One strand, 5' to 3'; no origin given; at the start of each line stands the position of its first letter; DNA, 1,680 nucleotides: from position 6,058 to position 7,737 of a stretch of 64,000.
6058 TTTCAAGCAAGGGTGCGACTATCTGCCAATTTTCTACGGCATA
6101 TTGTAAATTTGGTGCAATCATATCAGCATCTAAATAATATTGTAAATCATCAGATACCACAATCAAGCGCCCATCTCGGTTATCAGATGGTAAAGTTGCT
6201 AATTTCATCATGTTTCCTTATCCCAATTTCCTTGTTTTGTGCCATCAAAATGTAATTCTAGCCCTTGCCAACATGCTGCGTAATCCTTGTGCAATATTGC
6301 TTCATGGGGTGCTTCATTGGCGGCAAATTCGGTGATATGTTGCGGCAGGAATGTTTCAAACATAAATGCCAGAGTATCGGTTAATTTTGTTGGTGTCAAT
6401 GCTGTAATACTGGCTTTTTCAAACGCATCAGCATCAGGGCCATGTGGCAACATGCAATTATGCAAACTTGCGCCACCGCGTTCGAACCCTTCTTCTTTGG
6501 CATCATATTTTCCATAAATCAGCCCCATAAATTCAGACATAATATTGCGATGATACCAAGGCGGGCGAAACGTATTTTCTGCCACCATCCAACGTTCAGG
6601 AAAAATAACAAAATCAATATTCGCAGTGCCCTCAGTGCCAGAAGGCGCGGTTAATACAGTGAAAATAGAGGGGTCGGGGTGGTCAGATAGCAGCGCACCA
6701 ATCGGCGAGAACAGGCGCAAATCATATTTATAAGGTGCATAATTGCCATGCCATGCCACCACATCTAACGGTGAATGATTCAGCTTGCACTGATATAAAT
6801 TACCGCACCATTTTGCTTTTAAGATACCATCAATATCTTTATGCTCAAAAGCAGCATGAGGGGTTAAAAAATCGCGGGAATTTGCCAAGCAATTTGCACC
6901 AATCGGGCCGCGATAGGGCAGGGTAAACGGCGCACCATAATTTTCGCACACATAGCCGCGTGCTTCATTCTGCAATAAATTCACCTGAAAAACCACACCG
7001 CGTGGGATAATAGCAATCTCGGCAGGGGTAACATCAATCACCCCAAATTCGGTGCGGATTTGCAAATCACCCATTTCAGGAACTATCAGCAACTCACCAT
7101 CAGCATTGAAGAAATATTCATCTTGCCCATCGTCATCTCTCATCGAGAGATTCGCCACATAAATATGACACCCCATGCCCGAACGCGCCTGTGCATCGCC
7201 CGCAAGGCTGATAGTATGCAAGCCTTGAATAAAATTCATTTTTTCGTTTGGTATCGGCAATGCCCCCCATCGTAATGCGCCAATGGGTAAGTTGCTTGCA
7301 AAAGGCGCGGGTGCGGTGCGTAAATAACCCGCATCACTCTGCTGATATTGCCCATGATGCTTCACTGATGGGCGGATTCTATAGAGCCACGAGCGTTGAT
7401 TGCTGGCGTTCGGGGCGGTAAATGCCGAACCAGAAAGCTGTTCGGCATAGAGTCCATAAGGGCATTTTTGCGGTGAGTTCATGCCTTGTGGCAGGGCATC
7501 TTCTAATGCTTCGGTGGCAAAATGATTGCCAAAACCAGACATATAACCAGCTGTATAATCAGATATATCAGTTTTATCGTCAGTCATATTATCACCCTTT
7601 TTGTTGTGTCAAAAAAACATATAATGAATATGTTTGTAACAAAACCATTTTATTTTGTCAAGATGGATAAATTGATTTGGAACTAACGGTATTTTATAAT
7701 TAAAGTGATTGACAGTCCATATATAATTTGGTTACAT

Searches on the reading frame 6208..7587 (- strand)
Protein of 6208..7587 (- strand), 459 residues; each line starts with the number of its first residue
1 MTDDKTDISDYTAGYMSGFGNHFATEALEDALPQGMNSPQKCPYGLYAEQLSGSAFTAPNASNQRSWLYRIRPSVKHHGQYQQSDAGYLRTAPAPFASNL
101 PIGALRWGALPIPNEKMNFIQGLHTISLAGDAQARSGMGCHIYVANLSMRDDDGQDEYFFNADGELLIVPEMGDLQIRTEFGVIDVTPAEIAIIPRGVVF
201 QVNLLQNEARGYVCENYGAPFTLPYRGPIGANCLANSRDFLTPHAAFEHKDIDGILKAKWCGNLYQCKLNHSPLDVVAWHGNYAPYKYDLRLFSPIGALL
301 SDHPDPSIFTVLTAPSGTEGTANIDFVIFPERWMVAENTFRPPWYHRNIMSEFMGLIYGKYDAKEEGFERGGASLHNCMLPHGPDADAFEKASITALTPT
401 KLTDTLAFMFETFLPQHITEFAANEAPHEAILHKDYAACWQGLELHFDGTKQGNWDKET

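Call 9: search_protein_families(library=pfam, proteins=[window:6208-7587:-], max_evalue=0.001)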
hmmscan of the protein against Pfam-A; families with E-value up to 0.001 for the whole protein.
window:6208-7587:- (459 aa): 2 families
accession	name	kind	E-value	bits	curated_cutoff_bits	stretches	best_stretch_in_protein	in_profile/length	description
PF20510.4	HgmA_N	-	4.5e-115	384.1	20.2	1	15-290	2-273/273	Homogentisate 1,2-dioxygenase N-terminal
PF04209.19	HgmA_C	-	1.2e-71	239.9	21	1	292-447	2-153/153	Homogentisate 1,2-dioxygenase C-terminal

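Call 13: find_encoding_contigs(protein=window:6208-7587:-, flank=2000, max_places=6)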
Protein window:6208-7587:- (459 aa): no gene with exactly this product is on record in the collection.
